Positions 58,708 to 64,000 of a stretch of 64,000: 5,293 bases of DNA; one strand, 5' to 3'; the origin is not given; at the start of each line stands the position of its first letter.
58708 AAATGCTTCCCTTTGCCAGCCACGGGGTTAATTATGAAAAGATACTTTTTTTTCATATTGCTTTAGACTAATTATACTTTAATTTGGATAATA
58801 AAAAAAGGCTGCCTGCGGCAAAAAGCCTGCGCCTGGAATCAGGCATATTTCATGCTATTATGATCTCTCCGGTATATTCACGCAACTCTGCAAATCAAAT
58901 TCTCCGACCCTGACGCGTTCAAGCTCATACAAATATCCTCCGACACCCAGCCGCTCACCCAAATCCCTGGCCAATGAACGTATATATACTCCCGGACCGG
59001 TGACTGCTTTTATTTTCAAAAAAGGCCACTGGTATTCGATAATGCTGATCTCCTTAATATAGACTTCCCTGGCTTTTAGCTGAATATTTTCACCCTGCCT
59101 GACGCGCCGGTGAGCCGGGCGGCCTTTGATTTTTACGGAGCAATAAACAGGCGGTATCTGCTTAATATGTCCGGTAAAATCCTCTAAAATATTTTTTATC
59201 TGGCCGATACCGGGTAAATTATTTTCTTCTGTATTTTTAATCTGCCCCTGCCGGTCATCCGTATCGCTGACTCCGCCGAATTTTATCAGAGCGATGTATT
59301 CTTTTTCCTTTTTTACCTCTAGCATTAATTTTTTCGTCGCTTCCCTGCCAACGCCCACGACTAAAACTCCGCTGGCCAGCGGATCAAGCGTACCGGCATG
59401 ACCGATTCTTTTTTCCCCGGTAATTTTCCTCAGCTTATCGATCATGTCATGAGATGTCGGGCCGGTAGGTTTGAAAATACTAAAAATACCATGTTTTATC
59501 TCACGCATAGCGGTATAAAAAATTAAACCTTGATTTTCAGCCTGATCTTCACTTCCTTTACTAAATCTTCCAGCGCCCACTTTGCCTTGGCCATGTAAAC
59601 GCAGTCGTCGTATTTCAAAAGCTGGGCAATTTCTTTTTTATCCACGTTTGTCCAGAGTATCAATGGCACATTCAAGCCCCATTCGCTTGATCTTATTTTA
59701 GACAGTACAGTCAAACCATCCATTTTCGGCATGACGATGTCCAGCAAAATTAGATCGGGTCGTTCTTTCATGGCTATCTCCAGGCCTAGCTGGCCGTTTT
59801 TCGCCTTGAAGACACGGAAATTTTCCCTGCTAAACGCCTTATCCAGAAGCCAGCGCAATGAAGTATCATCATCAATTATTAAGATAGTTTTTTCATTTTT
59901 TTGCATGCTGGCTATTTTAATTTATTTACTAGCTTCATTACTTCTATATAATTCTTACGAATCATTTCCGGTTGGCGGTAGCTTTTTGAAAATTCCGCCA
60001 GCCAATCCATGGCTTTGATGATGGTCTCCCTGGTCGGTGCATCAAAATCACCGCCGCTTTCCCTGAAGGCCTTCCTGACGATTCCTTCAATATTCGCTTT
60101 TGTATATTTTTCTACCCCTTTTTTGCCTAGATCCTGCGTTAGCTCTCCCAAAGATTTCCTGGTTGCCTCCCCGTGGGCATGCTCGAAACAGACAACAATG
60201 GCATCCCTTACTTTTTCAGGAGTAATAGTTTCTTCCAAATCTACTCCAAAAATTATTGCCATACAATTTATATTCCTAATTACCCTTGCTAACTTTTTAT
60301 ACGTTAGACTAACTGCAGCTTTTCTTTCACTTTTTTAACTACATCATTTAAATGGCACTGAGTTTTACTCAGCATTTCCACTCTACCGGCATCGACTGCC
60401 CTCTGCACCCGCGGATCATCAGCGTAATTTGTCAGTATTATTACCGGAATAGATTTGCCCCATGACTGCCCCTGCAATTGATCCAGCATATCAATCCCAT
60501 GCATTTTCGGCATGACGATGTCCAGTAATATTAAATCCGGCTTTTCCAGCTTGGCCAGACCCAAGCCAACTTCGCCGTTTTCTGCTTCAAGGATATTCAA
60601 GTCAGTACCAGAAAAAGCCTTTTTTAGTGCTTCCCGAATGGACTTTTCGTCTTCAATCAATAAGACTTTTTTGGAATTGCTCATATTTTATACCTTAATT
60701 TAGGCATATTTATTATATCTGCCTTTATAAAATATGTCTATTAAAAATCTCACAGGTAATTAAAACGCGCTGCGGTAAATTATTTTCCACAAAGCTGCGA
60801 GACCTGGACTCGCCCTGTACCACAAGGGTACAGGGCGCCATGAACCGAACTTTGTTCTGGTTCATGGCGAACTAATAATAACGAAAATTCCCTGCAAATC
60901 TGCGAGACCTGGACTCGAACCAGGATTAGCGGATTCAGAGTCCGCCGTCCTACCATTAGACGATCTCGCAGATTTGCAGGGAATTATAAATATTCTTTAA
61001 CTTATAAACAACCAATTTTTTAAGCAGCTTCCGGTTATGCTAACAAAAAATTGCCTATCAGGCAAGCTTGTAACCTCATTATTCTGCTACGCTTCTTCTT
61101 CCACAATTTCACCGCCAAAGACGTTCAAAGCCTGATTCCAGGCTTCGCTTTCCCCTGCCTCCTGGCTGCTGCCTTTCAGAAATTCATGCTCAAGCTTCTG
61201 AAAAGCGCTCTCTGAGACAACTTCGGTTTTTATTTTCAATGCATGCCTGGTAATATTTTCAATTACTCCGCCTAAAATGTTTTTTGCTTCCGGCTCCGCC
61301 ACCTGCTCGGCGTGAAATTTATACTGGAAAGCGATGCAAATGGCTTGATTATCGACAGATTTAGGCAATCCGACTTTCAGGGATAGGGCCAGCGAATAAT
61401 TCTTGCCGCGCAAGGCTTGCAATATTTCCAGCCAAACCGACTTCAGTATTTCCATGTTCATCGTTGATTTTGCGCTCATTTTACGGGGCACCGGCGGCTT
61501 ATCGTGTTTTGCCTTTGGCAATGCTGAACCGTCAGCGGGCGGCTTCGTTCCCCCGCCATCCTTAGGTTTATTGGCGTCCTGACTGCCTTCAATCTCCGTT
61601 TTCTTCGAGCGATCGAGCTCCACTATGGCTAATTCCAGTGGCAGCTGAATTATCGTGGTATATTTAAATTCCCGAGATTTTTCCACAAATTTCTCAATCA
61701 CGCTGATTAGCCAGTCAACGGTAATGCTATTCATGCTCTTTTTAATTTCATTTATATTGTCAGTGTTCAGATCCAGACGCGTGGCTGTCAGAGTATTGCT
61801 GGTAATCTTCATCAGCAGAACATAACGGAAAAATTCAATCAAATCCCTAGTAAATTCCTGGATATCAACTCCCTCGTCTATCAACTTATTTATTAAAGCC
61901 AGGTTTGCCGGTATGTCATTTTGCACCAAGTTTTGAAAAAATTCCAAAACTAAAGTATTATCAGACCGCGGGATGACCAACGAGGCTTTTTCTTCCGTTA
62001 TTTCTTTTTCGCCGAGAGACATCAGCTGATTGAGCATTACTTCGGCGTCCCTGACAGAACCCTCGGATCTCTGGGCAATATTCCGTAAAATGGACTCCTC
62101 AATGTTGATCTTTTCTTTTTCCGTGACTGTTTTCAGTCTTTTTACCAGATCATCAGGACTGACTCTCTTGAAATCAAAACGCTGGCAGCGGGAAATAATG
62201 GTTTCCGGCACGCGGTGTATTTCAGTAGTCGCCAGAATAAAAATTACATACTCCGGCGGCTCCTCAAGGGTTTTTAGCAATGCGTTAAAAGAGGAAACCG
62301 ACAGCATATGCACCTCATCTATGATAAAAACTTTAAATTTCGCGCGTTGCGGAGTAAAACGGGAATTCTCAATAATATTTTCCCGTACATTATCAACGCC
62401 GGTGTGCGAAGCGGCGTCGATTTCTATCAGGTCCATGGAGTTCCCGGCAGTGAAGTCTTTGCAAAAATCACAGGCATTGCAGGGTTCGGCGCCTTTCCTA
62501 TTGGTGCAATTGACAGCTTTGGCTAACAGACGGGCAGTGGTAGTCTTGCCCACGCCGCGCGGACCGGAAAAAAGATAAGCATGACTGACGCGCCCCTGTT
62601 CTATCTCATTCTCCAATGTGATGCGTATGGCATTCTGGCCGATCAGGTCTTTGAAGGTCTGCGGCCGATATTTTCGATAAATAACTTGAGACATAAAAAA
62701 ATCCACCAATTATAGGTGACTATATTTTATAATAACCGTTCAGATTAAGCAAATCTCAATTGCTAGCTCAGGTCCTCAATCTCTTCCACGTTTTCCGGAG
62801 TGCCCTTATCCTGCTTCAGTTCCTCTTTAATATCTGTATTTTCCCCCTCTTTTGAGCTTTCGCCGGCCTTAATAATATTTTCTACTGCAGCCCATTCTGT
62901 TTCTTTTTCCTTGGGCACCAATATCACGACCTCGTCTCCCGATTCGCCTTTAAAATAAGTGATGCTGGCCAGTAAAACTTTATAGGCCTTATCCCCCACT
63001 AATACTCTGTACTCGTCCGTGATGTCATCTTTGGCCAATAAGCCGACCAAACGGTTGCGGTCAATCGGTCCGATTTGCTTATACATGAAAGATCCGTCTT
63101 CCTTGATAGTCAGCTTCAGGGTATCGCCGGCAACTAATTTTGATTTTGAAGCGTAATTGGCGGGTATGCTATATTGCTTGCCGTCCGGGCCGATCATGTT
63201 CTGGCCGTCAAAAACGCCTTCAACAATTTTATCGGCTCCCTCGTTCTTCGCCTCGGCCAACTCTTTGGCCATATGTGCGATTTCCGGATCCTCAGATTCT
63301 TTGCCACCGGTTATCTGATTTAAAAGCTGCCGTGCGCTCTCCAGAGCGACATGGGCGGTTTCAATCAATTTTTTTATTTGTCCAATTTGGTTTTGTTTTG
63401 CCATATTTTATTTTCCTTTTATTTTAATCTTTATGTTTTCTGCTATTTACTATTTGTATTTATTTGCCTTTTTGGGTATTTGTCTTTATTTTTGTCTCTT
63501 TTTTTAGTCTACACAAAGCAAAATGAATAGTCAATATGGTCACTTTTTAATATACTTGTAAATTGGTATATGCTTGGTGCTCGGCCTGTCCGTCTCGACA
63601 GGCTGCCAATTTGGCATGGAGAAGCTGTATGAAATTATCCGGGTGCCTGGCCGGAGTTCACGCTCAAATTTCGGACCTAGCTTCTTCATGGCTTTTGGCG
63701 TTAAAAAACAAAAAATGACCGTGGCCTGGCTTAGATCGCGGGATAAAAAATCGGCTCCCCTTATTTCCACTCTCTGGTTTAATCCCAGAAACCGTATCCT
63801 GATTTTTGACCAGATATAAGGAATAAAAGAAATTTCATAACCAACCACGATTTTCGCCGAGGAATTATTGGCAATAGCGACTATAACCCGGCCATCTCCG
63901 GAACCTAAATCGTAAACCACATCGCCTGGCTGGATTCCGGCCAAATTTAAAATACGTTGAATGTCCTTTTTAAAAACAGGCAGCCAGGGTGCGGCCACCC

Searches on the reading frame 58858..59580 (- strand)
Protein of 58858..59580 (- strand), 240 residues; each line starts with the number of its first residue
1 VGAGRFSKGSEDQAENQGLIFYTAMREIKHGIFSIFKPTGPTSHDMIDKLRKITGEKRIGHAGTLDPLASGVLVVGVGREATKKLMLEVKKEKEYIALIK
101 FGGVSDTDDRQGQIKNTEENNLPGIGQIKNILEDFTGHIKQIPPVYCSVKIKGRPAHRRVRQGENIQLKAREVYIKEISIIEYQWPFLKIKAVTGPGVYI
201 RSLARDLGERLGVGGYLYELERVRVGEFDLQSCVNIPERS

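Call 9: search_protein_families(library=pfam, proteins=[window:58858-59580:-])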
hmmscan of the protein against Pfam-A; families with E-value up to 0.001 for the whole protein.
window:58858-59580:- (240 aa): 3 families
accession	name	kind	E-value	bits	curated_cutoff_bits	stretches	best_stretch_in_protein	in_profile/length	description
PF01509.24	TruB_N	-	3.2e-41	141.6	27.3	1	51-200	1-149/149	TruB family pseudouridylate synthase (N terminal domain)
PF16198.10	TruB_C_2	-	5.1e-08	33.4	29.3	1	201-236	1-36/66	tRNA pseudouridylate synthase B C-terminal domain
PF00849.27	PseudoU_synth_2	-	3.4e-05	24.5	26.8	1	46-139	26-99/152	RNA pseudouridylate synthase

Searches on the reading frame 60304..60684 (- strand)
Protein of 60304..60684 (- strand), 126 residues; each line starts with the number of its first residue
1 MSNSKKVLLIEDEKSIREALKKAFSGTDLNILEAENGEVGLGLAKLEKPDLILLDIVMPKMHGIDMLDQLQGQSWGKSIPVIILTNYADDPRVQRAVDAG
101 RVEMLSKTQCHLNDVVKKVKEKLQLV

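Call 9: search_protein_families(library=pfam, proteins=[window:60304-60684:-])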
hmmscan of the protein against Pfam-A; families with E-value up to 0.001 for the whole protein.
window:60304-60684:- (126 aa): 1 family
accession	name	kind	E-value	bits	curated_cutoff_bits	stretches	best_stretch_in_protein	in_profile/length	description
PF00072.30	Response_reg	-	1.2e-24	87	30.2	1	7-119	1-110/111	Response regulator receiver domain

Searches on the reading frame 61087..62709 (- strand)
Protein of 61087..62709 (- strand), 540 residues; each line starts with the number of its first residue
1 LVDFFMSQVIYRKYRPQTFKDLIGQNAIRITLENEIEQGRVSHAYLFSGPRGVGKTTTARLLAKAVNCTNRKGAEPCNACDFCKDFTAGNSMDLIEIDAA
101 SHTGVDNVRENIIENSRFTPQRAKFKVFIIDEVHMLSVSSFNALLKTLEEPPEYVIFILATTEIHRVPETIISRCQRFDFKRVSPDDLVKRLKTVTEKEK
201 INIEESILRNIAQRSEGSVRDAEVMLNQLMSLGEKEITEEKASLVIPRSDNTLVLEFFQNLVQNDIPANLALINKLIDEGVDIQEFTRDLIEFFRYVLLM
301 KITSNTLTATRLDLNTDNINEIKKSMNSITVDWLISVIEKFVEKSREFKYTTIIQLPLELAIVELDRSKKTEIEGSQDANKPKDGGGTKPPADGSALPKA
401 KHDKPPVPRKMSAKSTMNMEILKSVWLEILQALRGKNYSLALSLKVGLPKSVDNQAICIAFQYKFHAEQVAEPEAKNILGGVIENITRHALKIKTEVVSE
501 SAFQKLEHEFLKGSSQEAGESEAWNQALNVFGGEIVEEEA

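Call 9: search_protein_families(library=pfam, proteins=[window:61087-62709:-])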
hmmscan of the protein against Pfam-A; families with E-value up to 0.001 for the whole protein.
window:61087-62709:- (540 aa): 16 families
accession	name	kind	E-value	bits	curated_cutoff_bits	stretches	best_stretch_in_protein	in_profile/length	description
PF13177.12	DNA_pol3_delta2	-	5.3e-46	157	27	1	25-183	2-160/161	DNA polymerase III, delta subunit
PF00004.35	AAA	-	2.5e-14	54.3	21.2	1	46-180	2-125/131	ATPase family associated with various cellular activities (AAA)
PF12169.13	DNA_pol3_gamma3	-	1.2e-08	35.3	24.4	1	249-364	13-126/143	DNA polymerase III subunits gamma and tau domain III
PF05496.18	RuvB_N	-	2e-07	31.3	27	1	15-77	2-68/159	Holliday junction DNA helicase RuvB P-loop domain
PF22608.2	DNAX_ATPase_lid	-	1e-06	28.9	27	1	189-234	3-48/49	DNA polymerase III clamp loader subunit, ATPase lid domain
PF21960.2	RCF1-5-like_lid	-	1.7e-06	28.3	27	1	190-226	1-38/43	RCF1/5-like, AAA+ ATPase lid domain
PF13401.12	AAA_22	-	4.5e-06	27.4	27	1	46-156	9-117/130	AAA domain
PF20964.2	DnaX_C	-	1.7e-05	25.1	26.2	1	413-486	3-76/113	DNA polymerase III subunit tau, C-terminal domain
PF13245.12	AAA_19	-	4.1e-05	24.2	25.1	1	42-157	11-122/134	AAA domain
PF03215.21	Rad17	-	6.4e-05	23.4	23.8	0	9-83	8-88/186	Rad17 P-loop domain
PF07728.20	AAA_5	-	0.00011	22.6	22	0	46-150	3-92/139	AAA domain (dynein-related subfamily)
PF06068.19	TIP49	-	0.00015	21.5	23.8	0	127-162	277-311/347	TIP49 P-loop domain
PF13173.12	AAA_14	-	0.00018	22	27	1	43-158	3-95/129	AAA domain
PF13604.12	AAA_30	-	0.00034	20.9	27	0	46-157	22-121/191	AAA domain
PF04851.21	ResIII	-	0.0005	20.5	22.5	0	119-150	120-152/164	Type III restriction enzyme, res subunit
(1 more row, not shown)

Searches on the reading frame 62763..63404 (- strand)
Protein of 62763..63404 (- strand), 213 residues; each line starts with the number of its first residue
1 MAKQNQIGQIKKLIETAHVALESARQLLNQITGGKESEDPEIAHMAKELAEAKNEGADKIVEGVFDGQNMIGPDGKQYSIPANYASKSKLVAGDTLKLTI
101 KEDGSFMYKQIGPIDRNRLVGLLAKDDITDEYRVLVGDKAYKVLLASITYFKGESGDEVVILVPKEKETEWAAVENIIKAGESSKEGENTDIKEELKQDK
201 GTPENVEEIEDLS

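Call 41: find_encoding_contigs(protein=window:62763-63404:-, flank=10000, max_places=3)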
Protein window:62763-63404:- (213 aa): 3 contigs read that carry it; 1 place shown.
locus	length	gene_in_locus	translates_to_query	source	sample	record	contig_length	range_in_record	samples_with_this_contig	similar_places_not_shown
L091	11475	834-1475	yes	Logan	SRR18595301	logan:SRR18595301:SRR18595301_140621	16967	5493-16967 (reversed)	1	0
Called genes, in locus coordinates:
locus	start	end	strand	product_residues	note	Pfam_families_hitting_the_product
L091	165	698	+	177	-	PF08123:DOT1 (faint)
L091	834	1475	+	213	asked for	-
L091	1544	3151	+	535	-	PF05496:RuvB_N (weak), PF13177:DNA_pol3_delta2, PF00004:AAA, PF13401:AAA_22 (faint), PF22608:DNAX_ATPase_lid (weak), PF21960:RCF1-5-like_lid (weak), PF12169:DNA_pol3_gamma3, PF20964:DnaX_C (faint)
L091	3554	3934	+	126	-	PF00072:Response_reg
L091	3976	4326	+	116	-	-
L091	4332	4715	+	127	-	PF00072:Response_reg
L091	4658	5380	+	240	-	PF01509:TruB_N, PF16198:TruB_C_2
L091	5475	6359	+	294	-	PF00781:DAGK_cat, PF19279:YegS_C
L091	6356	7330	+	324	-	PF00149:Metallophos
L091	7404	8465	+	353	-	PF00478:IMPDH, PF01070:FMN_dh, PF03060:NMO (faint)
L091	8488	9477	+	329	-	PF00962:A_deaminase, PF01979:Amidohydro_1 (weak)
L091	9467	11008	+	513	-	PF00117:GATase, PF07722:Peptidase_C26, PF02540:NAD_synthase (weak), PF03054:tRNA_Me_trans (faint), PF00958:GMP_synt_C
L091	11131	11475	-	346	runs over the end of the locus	PF00149:Metallophos, PF12850:Metallophos_2 (weak)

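Call 58: find_homologous_proteins(query=L091:1544-3151:+, max_evalue=1e-60)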
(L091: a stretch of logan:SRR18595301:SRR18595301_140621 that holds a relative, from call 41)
Query L091:1544-3151:+ (535 aa): 7857 proteins with E <= 1e-60 among 8000 candidates; the best 120 are listed.
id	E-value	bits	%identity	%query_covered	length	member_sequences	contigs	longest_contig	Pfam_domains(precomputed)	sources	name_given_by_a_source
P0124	0.0e+0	1174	100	100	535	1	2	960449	PF12169.14,PF00004.36,PF13401.13,PF20964.3,PF22608.3,PF21960.3,PF05496.19,PF13177.13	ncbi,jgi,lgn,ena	ncbi:MAG: DNA polymerase III subunit gamma/tau [Patescibacteria group bacterium]|jgi:DNA polymerase-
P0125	1.5e-196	672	59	100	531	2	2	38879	PF12169.14,PF13245.13,PF00004.36,PF13401.13,PF20964.3,PF22608.3,PF21960.3,PF05496.19,PF13177.13,PF07728.21,PF03215.22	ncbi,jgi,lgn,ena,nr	ncbi:DNA polymerase III subunit gamma/tau [Patescibacteria group bacterium]|nr:DNA polymerase III su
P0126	3.2e-190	651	57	100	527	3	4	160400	PF12169.14,PF13245.13,PF00004.36,PF13401.13,PF22608.3,PF21960.3,PF05496.19,PF13177.13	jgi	-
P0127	5.8e-186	637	55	100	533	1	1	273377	PF12169.14,PF13604.13,PF13245.13,PF00004.36,PF13401.13,PF22608.3,PF05496.19,PF13177.13,PF07728.21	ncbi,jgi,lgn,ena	ncbi:MAG: DNA polymerase III subunit gamma/tau [Patescibacteria group bacterium]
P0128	1.7e-181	622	56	100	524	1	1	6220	PF12169.14,PF13245.13,PF00004.36,PF13401.13,PF22608.3,PF21960.3,PF05496.19,PF13177.13,PF07728.21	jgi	-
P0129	2.2e-181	622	54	100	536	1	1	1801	PF12169.14,PF00004.36,PF13401.13,PF22608.3,PF05496.19,PF13177.13,PF07728.21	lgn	-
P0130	7.3e-181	620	56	100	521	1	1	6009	PF12169.14,PF13245.13,PF00004.36,PF13401.13,PF20964.3,PF22608.3,PF05496.19,PF13177.13,PF07728.21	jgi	jgi:DNA polymerase III subunit gamma/tau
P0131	1.6e-180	619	55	100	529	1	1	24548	PF12169.14,PF13245.13,PF00004.36,PF13401.13,PF22608.3,PF05496.19,PF13177.13,PF07728.21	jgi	jgi:DNA polymerase-3 subunit gamma/tau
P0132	1.1e-179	616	55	100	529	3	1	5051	PF12169.14,PF13245.13,PF00004.36,PF13401.13,PF22608.3,PF05496.19,PF13177.13,PF07728.21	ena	-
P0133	6.3e-179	614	55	100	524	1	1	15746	PF12169.14,PF13245.13,PF00004.36,PF13401.13,PF20964.3,PF22608.3,PF05496.19,PF13177.13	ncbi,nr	ncbi:DNA polymerase III subunit gamma/tau [Patescibacteria group bacterium]|nr:DNA polymerase III su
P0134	3.5e-178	611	56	99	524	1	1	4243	PF12169.14,PF13604.13,PF13245.13,PF00004.36,PF13401.13,PF20964.3,PF22608.3,PF05496.19,PF13177.13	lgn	-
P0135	4.2e-177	608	54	100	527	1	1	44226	PF12169.14,PF13245.13,PF00004.36,PF13401.13,PF20964.3,PF22608.3,PF05496.19,PF13177.13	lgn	-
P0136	1.2e-176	606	55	100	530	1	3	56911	PF12169.14,PF00004.36,PF13401.13,PF22608.3,PF05496.19,PF13177.13,PF07728.21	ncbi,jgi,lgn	-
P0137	4.3e-176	604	54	100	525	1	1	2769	PF12169.14,PF00004.36,PF13401.13,PF22608.3,PF21960.3,PF05496.19,PF13177.13,PF07728.21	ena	-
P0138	2.7e-174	599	54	100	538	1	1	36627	PF12169.14,PF13245.13,PF00004.36,PF13401.13,PF22608.3,PF21960.3,PF05496.19,PF13177.13,PF07728.21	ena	-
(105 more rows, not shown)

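Call 59: find_encoding_contigs(protein=P0124, flank=10000, max_places=6)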
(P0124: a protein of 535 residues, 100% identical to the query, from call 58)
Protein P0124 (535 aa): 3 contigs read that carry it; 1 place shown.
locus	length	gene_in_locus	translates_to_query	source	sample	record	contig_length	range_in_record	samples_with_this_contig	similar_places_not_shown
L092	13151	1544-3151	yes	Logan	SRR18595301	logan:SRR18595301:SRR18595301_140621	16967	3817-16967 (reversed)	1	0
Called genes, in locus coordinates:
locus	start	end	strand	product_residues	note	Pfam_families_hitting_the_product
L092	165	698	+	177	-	PF08123:DOT1 (faint)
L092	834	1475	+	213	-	-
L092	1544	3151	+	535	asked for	PF05496:RuvB_N (weak), PF13177:DNA_pol3_delta2, PF00004:AAA, PF13401:AAA_22 (faint), PF22608:DNAX_ATPase_lid (weak), PF21960:RCF1-5-like_lid (weak), PF12169:DNA_pol3_gamma3, PF20964:DnaX_C (faint)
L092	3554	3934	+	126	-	PF00072:Response_reg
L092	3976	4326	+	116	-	-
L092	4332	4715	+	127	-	PF00072:Response_reg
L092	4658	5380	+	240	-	PF01509:TruB_N, PF16198:TruB_C_2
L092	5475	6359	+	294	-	PF00781:DAGK_cat, PF19279:YegS_C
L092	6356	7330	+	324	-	PF00149:Metallophos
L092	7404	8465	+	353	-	PF00478:IMPDH, PF01070:FMN_dh, PF03060:NMO (faint)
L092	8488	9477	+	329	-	PF00962:A_deaminase, PF01979:Amidohydro_1 (weak)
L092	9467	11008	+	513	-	PF00117:GATase, PF07722:Peptidase_C26, PF02540:NAD_synthase (weak), PF03054:tRNA_Me_trans (faint), PF00958:GMP_synt_C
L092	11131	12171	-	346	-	PF00149:Metallophos, PF12850:Metallophos_2 (weak)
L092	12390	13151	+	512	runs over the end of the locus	PF00709:Adenylsucc_synt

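Call 60: find_encoding_contigs(protein=P0125, flank=10000, max_places=3)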
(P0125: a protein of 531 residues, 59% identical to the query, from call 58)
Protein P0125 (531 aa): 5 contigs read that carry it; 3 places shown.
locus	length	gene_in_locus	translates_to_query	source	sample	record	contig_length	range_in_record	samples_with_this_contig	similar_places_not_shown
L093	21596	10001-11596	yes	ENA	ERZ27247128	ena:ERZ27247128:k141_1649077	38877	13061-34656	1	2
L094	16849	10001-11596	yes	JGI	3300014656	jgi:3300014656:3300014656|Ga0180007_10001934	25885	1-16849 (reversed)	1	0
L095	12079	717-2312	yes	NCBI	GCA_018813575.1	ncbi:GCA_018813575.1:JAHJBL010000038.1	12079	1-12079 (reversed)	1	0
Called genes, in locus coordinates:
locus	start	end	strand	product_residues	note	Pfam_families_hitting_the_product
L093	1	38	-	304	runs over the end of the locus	PF01544:CorA, PF20990:DUF2207_C (weak)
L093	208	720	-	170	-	-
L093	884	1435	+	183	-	-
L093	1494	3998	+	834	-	PF26449:DUF8128, PF01935:DUF87 (weak), PF10412:TrwB_AAD_bind (weak)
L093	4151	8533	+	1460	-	PF00082:Peptidase_S8, PF13517:FG-GAP_3 (faint)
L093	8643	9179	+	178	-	PF08123:DOT1 (faint)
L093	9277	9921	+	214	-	-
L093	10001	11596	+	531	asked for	PF03215:Rad17 (faint), PF05496:RuvB_N (weak), PF13177:DNA_pol3_delta2, PF00004:AAA, PF22608:DNAX_ATPase_lid (weak), PF21960:RCF1-5-like_lid (weak), PF12169:DNA_pol3_gamma3, PF20964:DnaX_C (weak), +3 more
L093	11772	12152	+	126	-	PF00072:Response_reg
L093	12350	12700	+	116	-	-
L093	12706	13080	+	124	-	PF00072:Response_reg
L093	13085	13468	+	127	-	PF00072:Response_reg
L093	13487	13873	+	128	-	PF00072:Response_reg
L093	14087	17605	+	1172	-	-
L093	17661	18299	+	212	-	PF01509:TruB_N, PF16198:TruB_C_2 (weak)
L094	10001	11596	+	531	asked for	PF03215:Rad17 (faint), PF05496:RuvB_N (weak), PF13177:DNA_pol3_delta2, PF00004:AAA, PF22608:DNAX_ATPase_lid (weak), PF21960:RCF1-5-like_lid (weak), PF12169:DNA_pol3_gamma3, PF20964:DnaX_C (weak), +3 more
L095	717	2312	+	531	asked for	PF03215:Rad17 (faint), PF05496:RuvB_N (weak), PF13177:DNA_pol3_delta2, PF00004:AAA, PF22608:DNAX_ATPase_lid (weak), PF21960:RCF1-5-like_lid (weak), PF12169:DNA_pol3_gamma3, PF20964:DnaX_C (weak), +3 more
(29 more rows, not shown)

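Call 61: find_encoding_contigs(protein=P0126, flank=10000, max_places=4)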
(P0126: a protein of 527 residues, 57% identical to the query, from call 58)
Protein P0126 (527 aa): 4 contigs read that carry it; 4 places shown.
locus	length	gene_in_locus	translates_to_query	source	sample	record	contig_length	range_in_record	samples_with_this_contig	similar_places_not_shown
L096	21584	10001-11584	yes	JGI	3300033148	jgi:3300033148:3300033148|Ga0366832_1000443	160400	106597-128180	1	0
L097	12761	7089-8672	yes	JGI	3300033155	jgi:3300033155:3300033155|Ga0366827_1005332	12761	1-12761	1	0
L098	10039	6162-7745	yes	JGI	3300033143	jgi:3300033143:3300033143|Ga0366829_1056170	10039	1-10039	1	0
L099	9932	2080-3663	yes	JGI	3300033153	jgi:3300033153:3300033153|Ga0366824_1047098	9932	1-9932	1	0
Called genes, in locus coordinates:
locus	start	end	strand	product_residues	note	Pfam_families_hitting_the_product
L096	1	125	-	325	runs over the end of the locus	PF13191:AAA_16 (weak), PF23569:NBD_SMAX1 (faint), PF05621:TniB (faint), PF00004:AAA, PF17871:AAA_lid_9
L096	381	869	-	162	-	-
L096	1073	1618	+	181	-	-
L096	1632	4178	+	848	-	PF26449:DUF8128, PF01935:DUF87 (faint), PF02534:T4SS-DNA_transf, PF10412:TrwB_AAD_bind, PF12696:TraG-D_C (weak)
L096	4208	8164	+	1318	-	PF02128:Peptidase_M36 (faint)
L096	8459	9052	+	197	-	-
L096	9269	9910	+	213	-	-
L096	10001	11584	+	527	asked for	PF05496:RuvB_N (faint), PF13177:DNA_pol3_delta2, PF13245:AAA_19 (faint), PF00004:AAA, PF13401:AAA_22 (weak), PF22608:DNAX_ATPase_lid, PF21960:RCF1-5-like_lid (weak), PF12169:DNA_pol3_gamma3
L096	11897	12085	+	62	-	-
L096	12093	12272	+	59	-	-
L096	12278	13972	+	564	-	-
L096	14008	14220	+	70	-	-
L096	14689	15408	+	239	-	-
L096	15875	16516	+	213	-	PF01509:TruB_N, PF16198:TruB_C_2 (weak)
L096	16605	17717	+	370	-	-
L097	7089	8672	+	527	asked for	PF05496:RuvB_N (faint), PF13177:DNA_pol3_delta2, PF13245:AAA_19 (faint), PF00004:AAA, PF13401:AAA_22 (weak), PF22608:DNAX_ATPase_lid, PF21960:RCF1-5-like_lid (weak), PF12169:DNA_pol3_gamma3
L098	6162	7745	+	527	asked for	PF05496:RuvB_N (faint), PF13177:DNA_pol3_delta2, PF13245:AAA_19 (faint), PF00004:AAA, PF13401:AAA_22 (weak), PF22608:DNAX_ATPase_lid, PF21960:RCF1-5-like_lid (weak), PF12169:DNA_pol3_gamma3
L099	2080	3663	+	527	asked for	PF05496:RuvB_N (faint), PF13177:DNA_pol3_delta2, PF13245:AAA_19 (faint), PF00004:AAA, PF13401:AAA_22 (weak), PF22608:DNAX_ATPase_lid, PF21960:RCF1-5-like_lid (weak), PF12169:DNA_pol3_gamma3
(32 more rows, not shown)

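Call 96: search_protein_families(library=pfam, proteins=[window:62763-63404:-], max_evalue=0.01)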
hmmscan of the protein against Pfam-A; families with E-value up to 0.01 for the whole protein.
window:62763-63404:- (213 aa): 1 family
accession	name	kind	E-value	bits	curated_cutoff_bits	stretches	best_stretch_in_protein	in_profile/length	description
PF18141.7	UPF1_1B_dom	-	0.00027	21.3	28.5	0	153-205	34-83/93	RNA helicase UPF1, 1B domain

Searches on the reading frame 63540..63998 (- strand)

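Call 96: search_protein_families(library=pfam, proteins=[window:63540-63998:-], max_evalue=0.01)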
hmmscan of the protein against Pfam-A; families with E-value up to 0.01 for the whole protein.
window:63540-63998:- (152 aa): 4 families
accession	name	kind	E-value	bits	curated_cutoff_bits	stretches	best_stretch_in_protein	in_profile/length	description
PF08123.19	DOT1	-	3.4e-06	27.2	23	1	13-124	31-157/205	Histone methylation protein DOT1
PF02353.26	CMAS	-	0.00017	21.5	27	1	13-84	51-121/273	Mycolic acid cyclopropane synthetase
PF13847.12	Methyltransf_31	-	0.0014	18.8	27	1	23-129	2-115/145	Methyltransferase domain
PF00398.26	RrnaAD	-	0.0027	17.3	24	1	11-90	17-91/263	Ribosomal RNA adenine dimethylase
